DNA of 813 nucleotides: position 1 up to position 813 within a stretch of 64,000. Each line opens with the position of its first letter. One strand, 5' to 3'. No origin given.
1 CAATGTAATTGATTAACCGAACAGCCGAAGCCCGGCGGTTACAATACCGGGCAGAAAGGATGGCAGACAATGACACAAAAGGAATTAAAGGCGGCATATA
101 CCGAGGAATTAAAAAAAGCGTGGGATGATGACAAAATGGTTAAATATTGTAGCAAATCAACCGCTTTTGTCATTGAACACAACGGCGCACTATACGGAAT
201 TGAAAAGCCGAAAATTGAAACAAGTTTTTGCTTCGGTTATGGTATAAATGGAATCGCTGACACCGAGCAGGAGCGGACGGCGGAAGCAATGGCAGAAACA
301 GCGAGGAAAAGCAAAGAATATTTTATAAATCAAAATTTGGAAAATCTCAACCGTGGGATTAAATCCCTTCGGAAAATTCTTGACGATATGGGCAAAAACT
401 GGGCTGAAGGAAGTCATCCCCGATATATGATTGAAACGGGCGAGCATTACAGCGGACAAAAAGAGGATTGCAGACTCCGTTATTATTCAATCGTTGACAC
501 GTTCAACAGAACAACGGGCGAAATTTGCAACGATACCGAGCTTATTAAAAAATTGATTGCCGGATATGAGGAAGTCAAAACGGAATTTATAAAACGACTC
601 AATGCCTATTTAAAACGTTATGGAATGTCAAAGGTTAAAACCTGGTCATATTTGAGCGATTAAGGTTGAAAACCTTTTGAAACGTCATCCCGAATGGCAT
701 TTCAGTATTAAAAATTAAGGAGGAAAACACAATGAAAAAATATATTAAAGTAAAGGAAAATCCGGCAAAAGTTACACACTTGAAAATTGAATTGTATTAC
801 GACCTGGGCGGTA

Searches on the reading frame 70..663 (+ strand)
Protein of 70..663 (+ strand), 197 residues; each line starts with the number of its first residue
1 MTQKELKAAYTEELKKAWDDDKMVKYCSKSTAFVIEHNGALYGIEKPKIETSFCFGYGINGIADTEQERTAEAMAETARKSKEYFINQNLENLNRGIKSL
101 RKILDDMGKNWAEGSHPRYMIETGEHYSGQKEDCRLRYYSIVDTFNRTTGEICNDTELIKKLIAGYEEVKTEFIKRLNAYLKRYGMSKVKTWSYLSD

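Call 40: find_encoding_contigs(protein=window:70-663:+, flank=10000, max_places=1)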
Protein window:70-663:+ (197 aa): 23 contigs read that carry it; 1 place shown.
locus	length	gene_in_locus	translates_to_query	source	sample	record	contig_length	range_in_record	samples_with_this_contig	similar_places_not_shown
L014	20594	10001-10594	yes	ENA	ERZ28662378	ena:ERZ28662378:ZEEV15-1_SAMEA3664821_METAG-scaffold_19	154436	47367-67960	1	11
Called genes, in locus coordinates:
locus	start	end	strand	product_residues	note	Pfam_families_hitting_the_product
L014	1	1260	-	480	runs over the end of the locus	PF23023:Anti-Pycsar_Apyc1 (faint), PF00753:Lactamase_B (weak), PF10996:Beta-Casp, PF07521:RMMBL (weak)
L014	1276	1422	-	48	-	-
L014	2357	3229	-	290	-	-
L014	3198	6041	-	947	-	PF05183:RdRP (weak)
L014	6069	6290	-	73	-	-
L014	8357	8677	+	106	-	PF23780:S-AdoMet_lyase (weak)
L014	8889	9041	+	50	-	-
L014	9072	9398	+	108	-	-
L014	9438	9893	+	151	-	-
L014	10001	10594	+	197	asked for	-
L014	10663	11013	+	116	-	-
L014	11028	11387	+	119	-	-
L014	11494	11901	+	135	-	-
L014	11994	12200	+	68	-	-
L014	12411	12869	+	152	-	-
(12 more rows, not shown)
